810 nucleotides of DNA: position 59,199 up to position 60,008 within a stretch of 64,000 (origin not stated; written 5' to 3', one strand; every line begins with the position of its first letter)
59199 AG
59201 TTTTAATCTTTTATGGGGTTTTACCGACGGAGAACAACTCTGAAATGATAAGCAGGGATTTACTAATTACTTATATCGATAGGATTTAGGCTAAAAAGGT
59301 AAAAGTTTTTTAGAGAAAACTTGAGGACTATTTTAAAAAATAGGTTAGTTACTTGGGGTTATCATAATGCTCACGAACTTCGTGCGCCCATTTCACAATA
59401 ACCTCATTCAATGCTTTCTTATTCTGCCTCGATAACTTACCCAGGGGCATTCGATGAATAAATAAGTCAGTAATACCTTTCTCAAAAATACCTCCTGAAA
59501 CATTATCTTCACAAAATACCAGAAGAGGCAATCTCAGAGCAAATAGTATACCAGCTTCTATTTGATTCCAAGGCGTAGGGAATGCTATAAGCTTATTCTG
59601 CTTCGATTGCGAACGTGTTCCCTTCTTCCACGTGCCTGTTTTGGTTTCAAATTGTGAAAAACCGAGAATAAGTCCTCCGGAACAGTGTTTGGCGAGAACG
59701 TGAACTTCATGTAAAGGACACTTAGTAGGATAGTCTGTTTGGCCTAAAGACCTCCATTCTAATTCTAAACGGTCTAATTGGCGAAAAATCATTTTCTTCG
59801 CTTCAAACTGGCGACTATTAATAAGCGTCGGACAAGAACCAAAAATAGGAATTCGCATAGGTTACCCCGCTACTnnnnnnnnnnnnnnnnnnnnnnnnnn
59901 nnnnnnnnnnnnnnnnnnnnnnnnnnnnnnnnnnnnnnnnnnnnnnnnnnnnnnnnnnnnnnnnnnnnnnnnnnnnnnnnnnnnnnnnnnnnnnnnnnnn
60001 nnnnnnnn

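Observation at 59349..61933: XRE/ImmA (CapH/CapP-like) module upstream of a TIR-like / SLATT-2TM / unknown three-gene cassette: candidate uncharacterised Thoeris-like abortive-infection system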

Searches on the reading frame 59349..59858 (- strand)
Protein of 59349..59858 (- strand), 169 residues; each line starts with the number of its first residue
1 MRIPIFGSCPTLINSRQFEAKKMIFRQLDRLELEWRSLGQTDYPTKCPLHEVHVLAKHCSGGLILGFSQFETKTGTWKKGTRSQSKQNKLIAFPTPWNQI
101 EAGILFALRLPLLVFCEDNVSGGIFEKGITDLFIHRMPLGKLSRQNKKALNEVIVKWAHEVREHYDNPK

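Call 3: search_protein_families(library=pfam, proteins=[window:59349-59858:-], max_evalue=1)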
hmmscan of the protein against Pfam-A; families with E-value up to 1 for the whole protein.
window:59349-59858:- (169 aa): 0 families

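Call 4: search_protein_families(library=padloc, proteins=[window:59349-59858:-], max_evalue=1)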
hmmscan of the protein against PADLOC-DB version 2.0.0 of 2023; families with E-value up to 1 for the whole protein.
window:59349-59858:- (169 aa): 0 families

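Call 5: search_protein_families(library=ncbifam, proteins=[window:59349-59858:-], max_evalue=1)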
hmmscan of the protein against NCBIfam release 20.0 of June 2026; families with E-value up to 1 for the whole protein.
window:59349-59858:- (169 aa): 0 families

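Call 6: search_protein_families(library=phrogs, proteins=[window:59349-59858:-], max_evalue=1)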
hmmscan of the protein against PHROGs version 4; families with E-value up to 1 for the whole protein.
window:59349-59858:- (169 aa): 0 families

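Call 7: find_homologous_proteins(query=window:59349-59858:-, max_evalue=0.01)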
Query window:59349-59858:- (169 aa): 688 proteins with E <= 0.01 among 698 candidates; the best 120 are listed.
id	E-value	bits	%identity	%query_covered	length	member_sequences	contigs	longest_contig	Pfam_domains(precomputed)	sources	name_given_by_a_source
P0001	3.0e-112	390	100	100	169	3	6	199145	-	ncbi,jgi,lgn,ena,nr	ncbi:MAG TPA: hypothetical protein DCY56_06745 [Candidatus Omnitrophica bacterium]|nr:hypothetical p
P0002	7.1e-100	350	89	100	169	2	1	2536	-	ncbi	-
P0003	5.9e-94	330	84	100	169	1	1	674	-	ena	-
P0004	3.9e-91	321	83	100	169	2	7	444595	-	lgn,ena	-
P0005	5.1e-70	252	67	98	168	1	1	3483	-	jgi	-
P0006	7.3e-70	252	65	98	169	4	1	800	-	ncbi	-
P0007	2.9e-68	247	64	98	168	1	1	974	-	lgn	-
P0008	3.3e-68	247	65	98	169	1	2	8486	-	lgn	-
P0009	1.4e-67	245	100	64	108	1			-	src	-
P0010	3.7e-66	240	63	96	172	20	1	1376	-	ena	-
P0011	8.4e-66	239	61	98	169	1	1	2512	-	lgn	-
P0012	2.0e-65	238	61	100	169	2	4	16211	-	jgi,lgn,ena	-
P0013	3.2e-65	237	63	100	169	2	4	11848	-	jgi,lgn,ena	jgi:hypothetical protein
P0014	3.2e-65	237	62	98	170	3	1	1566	-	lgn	-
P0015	7.3e-65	236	61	98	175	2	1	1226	-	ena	-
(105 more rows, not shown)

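Call 11: find_related_loci(query=A1, collection=genome_contigs, flank=6000)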
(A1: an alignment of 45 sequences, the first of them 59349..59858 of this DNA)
Query A1 (169 aa) in genome_contigs; peptide patterns used: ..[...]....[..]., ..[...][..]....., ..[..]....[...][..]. (x = any residue, [..] = any of these).
306 stretches matched a pattern; 208 encode a relative of the query (tblastn E <= 1e-3); the best 80 are kept; 80 distinct loci.
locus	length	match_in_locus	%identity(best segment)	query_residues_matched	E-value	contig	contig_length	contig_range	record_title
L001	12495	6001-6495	58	1-165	2e-67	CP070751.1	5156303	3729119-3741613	MAG: Thermoplasmata archaeon isolate bin33 chromosome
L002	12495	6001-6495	59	1-165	7e-67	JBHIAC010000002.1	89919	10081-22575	MAG: bacterium isolate K_3_bin.3 NODE_26_length_89919_cov_10.143573, whole genome shotgun sequence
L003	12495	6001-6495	55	1-165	3e-65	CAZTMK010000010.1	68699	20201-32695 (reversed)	MAG TPA_asm: uncultured Thermoplasmatales archaeon isolate SRP323688_co1_285 genome assembly, contig: NODE_784_length_68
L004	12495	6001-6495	56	1-165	8e-65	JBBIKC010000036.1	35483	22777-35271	MAG: Chloroflexota bacterium isolate BR2S70218_bin_177 NODE_510_length_35483_cov_10.903071, whole genome shotgun sequenc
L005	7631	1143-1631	57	3-165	9e-65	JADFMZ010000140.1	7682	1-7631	MAG: Planctomycetota bacterium isolate B5T3L8 B5T3L8_NODE3358, whole genome shotgun sequence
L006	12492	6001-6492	54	1-165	3e-62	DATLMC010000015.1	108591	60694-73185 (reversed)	MAG TPA_asm: Pyrinomonadaceae bacterium isolate SMAG_U13764 k141_3808419, whole genome shotgun sequence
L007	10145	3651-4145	54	1-165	1e-61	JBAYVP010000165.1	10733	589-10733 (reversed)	MAG: Sulfuricellaceae bacterium isolate SO_2016_LW3_62 scaffold09012_LW162_2016, whole genome shotgun sequence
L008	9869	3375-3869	55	1-165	2e-61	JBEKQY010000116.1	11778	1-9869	MAG: Candidatus Korobacteraceae bacterium isolate SPRUCE 499 SPRUCE_499_116, whole genome shotgun sequence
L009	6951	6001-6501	53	1-165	3e-61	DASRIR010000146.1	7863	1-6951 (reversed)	MAG TPA_asm: Burkholderiales bacterium isolate SMAG_U10115 k141_2666569, whole genome shotgun sequence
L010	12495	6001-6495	57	1-165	8e-61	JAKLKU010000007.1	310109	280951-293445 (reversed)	MAG: Planctomycetota bacterium isolate MAG.55 MAG.55-NODE_7_length_310109_cov_18.002064, whole genome shotgun sequence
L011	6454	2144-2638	53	1-165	2e-60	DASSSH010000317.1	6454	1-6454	MAG TPA_asm: Candidatus Methylomirabilota bacterium isolate SMAG_U510 k141_1224530, whole genome shotgun sequence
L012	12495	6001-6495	53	1-163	5e-60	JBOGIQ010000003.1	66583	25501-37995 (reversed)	MAG: Vicinamibacterales bacterium isolate SD8020_metabat2.bin.2 NODE_4_length_66583_cov_1.869417, whole genome shotgun s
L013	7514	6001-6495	53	1-165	4e-60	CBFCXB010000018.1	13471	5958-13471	MAG TPA_asm: uncultured bacterium isolate ERR13917544_metabat2_3 genome assembly, contig: ERZ26802894.1237, whole genome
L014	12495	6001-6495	52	1-165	5e-60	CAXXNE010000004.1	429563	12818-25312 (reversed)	MAG: uncultured Paludibacter sp. isolate c6dfa319-ced9-4a11-90c0-3e1197362bd4 genome assembly, contig: contig_4, whole g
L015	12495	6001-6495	55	1-165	7e-60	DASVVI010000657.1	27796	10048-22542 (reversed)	MAG TPA_asm: Longimicrobium sp. isolate SMAG_U3339 k141_506060, whole genome shotgun sequence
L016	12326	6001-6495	52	1-165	1e-59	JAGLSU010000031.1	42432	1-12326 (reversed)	MAG: Planctomycetota bacterium isolate RS_9_64 ROV157_9.bin.64.fa_31, whole genome shotgun sequence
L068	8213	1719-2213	47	1-165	2e-54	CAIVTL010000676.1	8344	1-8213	candidate division WOR-3 bacterium isolate AlinenSedimentsD0_bin-1181 genome assembly, contig: bin-1181:676/755, whole g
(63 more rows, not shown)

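Call 15: predict_structure(alignment_id=A1)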
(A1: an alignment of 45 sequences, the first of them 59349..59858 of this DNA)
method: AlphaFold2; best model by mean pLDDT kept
length: 169 residues; sequences in the alignment: 45
mean_pLDDT: 89.5   pTM: 0.84
mean pLDDT of the five models: 89.5, 89.5, 89.3, 89.2, 87.3
residues with pLDDT >= 90: 114; 70-90: 42; 50-70: 11; < 50: 2
segments of 3 or more residues with pLDDT < 50: none
pLDDT, mean of each block of 10 residues (from residue 1): 94 93 96 87 68 93 94 95 96 90 93 93 76 82 88 95 90
secondary structure, 60 per line:
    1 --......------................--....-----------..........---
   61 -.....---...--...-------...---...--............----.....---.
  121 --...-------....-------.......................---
elements in order: E3-8 H15-30 E33-36 H48-57 E62-66 E70-72 E75-77 E85-87 E91-93 H96-107 E112-116 E133-136 H144-166

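Call 21: search_protein_families(library=pfam, alignment_id=A2, max_evalue=0.001)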
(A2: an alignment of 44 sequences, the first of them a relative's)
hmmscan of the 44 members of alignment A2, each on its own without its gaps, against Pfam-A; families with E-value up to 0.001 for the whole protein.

A. member 1, L003:5197-5925:+ (242 aa): 1 family
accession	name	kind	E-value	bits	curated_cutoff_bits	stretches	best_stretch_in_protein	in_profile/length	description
PF14082.12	SduA_C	-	2.8e-10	41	27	1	87-227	2-158/159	Shedu protein SduA, C-terminal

B. families by the number of members that match (of 44 scanned): 72 families (the first 25 are shown)
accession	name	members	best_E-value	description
PF14015.11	DUF4231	6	1e-19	Protein of unknown function (DUF4231)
PF13414.12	TPR_11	2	2.2e-18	TPR repeat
PF18181.6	SLATT_1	2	3.5e-13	SMODS and SLOG-associating 2TM effector domain 1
PF13431.12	TPR_17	2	9.1e-12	Tetratricopeptide repeat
PF06415.18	iPGM_N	1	6e-83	BPG-independent PGAM N-terminus (iPGM_N)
PF00488.27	MutS_V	1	6.8e-83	MutS domain V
PF01676.23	Metalloenzyme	1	1.1e-75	Metalloenzyme superfamily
PF05192.23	MutS_III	1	1.9e-54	MutS domain III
PF07167.19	PhaC_N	1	3.6e-52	Poly-beta-hydroxybutyrate polymerase (PhaC) N-terminus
PF00334.24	NDK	1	1.2e-50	Nucleoside diphosphate kinase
PF00547.23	Urease_gamma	1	5.5e-46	Urease, gamma subunit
PF00266.25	Aminotran_5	1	1.3e-43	Aminotransferase class-V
PF01624.25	MutS_I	1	2e-41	MutS domain I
PF00160.26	Pro_isomerase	1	1.4e-37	Cyclophilin type peptidyl-prolyl cis-trans isomerase/CLD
PF00012.26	HSP70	1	4.4e-26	Hsp70 protein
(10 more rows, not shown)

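Call 22: search_protein_families(library=pfam, alignment_id=A3, max_evalue=0.001)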
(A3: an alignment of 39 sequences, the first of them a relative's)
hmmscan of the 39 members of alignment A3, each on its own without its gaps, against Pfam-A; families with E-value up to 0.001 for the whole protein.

A. member 1, L002:6680-7153:+ (157 aa): 1 family
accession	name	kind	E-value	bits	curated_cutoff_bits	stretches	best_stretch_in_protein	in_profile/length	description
PF24838.2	8xMP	-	1.6e-21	77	30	1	6-147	1-135/136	Octameric membrane protein family (8xMP)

B. families by the number of members that match (of 39 scanned): 35 families (the first 25 are shown)
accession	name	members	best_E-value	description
PF18181.6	SLATT_1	4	2.5e-35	SMODS and SLOG-associating 2TM effector domain 1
PF18184.6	SLATT_3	4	1.1e-32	SMODS and SLOG-associating 2TM effector domain 3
PF14015.11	DUF4231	4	1.9e-23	Protein of unknown function (DUF4231)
PF00174.25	Oxidored_molyb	2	3.4e-42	Oxidoreductase molybdopterin binding domain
PF00814.31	TsaD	1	5.1e-91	tRNA N6-adenosine threonylcarbamoyltransferase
PF13520.12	AA_permease_2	1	5.3e-44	Amino acid permease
PF02777.23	Sod_Fe_C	1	3.9e-39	Iron/manganese superoxide dismutases, C-terminal domain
PF01119.25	DNA_mis_repair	1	6.9e-36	DNA mismatch repair protein, C-terminal domain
PF21813.2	DUF6882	1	4.2e-34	Family of unknown function (DUF6882)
PF08676.16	MutL_C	1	1.2e-31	MutL C terminal dimerisation domain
PF03319.19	EutN_CcmL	1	7.2e-28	Ethanolamine utilisation protein EutN/carboxysome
PF00324.27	AA_permease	1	4.8e-26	Amino acid permease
PF00081.27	Sod_Fe_N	1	1.2e-25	Iron/manganese superoxide dismutases, alpha-hairpin domain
PF08867.16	FRG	1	4.5e-23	FRG domain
PF24838.2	8xMP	1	1.6e-21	Octameric membrane protein family (8xMP)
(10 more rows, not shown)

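Call 39: search_solved_structures(query=A1, max_evalue=10, show_alignments=2)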
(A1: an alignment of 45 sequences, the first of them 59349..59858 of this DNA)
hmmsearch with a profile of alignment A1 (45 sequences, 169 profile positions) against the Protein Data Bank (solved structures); distinct sequences matched with E-value up to 10: 0.

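Call 45: fold_search(model_id=the predicted structure, library=pdb)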
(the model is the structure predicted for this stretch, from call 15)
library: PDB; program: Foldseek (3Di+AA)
matches with E <= 10: 1456; with E <= 0.001: 5
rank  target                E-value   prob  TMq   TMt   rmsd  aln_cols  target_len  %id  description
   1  9lmq_D                1.1e-04  1.00  0.50  0.30   7.5       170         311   15  Cryo-EM structure of TIR-STING/c-di-GMP complex (released 2025-08-27)
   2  9lmq_A                2.1e-04  1.00  0.47  0.29   7.6       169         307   15  Cryo-EM structure of TIR-STING/c-di-GMP complex (released 2025-08-27)
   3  8qc0_A                4.8e-04  1.00  0.49  0.54   6.2       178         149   17  Nucleoside 2'deoxyribosyltransferase from Chroococcidiopsis thermalis PCC 7203 WT ribosylated (released 2024-02-21)
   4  8pqr_D                6.6e-04  1.00  0.50  0.54   6.0       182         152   17  Nucleoside 2'deoxyribosyltransferase from Chroococcidiopsis thermalis PCC 7203 WT bound to DAD_Immucillin-H (released 2024-02-21)
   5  9lmq_B                8.6e-04  1.00  0.49  0.30   6.8       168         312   12  Cryo-EM structure of TIR-STING/c-di-GMP complex (released 2025-08-27)
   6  9lmr_A                1.1e-03  1.00  0.46  0.28   8.2       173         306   13  Cryo-EM structure of TIR-STING/c-di-GMP complex fiber (released 2025-08-27)
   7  7un8_A                1.3e-03  1.00  0.47  0.29   6.2       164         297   13  SfSTING with c-di-GMP single fiber (released 2022-07-27)
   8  4ohb                  1.4e-03  1.00  0.57  0.60   6.0       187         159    8  Crystal structure of MilB E103A in complex with 5-hydroxymethylcytidine 5'-monophosphate (hmCMP) from Streptomyces rimof (released 2014-06-25)
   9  4jem_B                1.4e-03  1.00  0.54  0.58   6.3       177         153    8  Crystal structure of MilB complexed with cytidine 5'-monophosphate (released 2013-09-11)
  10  8pqt_A                1.4e-03  1.00  0.47  0.51   6.2       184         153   18  Nucleoside 2'deoxyribosyltransferase from Chroococcidiopsis thermalis PCC 7203 WT bound to Bis-Tris (released 2024-02-21)
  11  9emx_C                1.6e-03  1.00  0.50  0.54   5.8       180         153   17  Nucleoside 2'deoxyribosyltransferase from Chroococcidiopsis thermalis PCC 7203 Double Mutant Y7F A9S bound to Cordycep (released 2025-05-07)
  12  8pqs_A                1.6e-03  1.00  0.50  0.54   6.0       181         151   16  Nucleoside 2'deoxyribosyltransferase from Chroococcidiopsis thermalis PCC 7203 E88A Mutant (released 2024-02-21)
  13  4jel                  2.1e-03  1.00  0.53  0.58   6.4       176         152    7  Structure of MilB Streptomyces rimofaciens CMP N-glycosidase (released 2013-09-11)
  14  1i1o                  2.1e-03  0.90  0.33  0.36   8.2       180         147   16  ROOM TEMPERATURE CRYSTAL STRUCTURE FLAVODOXIN D. VULGARIS MUTANT Y98H AT 2.0 ANG. RESOLUTION (released 2001-04-04)
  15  4jem_A                2.2e-03  1.00  0.53  0.56   6.7       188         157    8  Crystal structure of MilB complexed with cytidine 5'-monophosphate (released 2013-09-11)
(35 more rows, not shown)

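Call 53: search_protein_representatives(alignment_id=A1)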
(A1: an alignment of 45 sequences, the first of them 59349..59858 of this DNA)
Query: 45 sequences, 169 profile positions. Proteins with E-value up to 0.001 (for the whole library): 1156; up to 1e-10: 659; up to 1e-30: 94. The best 150 are listed.
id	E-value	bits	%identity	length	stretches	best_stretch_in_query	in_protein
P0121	8.8e-68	243.4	-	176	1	1-168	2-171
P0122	2.4e-66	238.7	-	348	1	1-168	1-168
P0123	1.5e-62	226.4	-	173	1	1-167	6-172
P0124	3.4e-60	218.7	-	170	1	2-167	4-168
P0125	8.4e-57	207.7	-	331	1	1-168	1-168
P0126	2.2e-56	206.3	-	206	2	75-168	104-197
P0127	3.0e-56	205.9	-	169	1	2-167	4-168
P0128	8.2e-55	201.2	-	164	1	4-162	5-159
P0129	2.1e-54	199.9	-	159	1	25-152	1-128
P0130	2.9e-54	199.4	-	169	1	2-167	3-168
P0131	4.6e-54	198.8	-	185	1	1-168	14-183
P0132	1.4e-53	197.2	-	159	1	21-142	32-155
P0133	3.2e-53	196.0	-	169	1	1-167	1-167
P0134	1.3e-52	194.0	-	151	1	1-126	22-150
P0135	2.2e-52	193.3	-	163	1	1-127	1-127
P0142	7.3e-50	185.1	-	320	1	1-168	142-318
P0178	2.8e-37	144.2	-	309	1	2-167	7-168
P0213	3.4e-31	124.4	-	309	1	3-161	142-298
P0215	1.3e-30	122.4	-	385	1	4-167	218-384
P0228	3.8e-28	114.4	-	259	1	4-162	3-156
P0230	5.5e-28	113.9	-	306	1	3-162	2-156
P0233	6.5e-28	113.7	-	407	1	3-161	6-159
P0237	1.7e-27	112.3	-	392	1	3-166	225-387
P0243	3.7e-27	111.2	-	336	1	3-161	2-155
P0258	7.1e-26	107.1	-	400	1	5-143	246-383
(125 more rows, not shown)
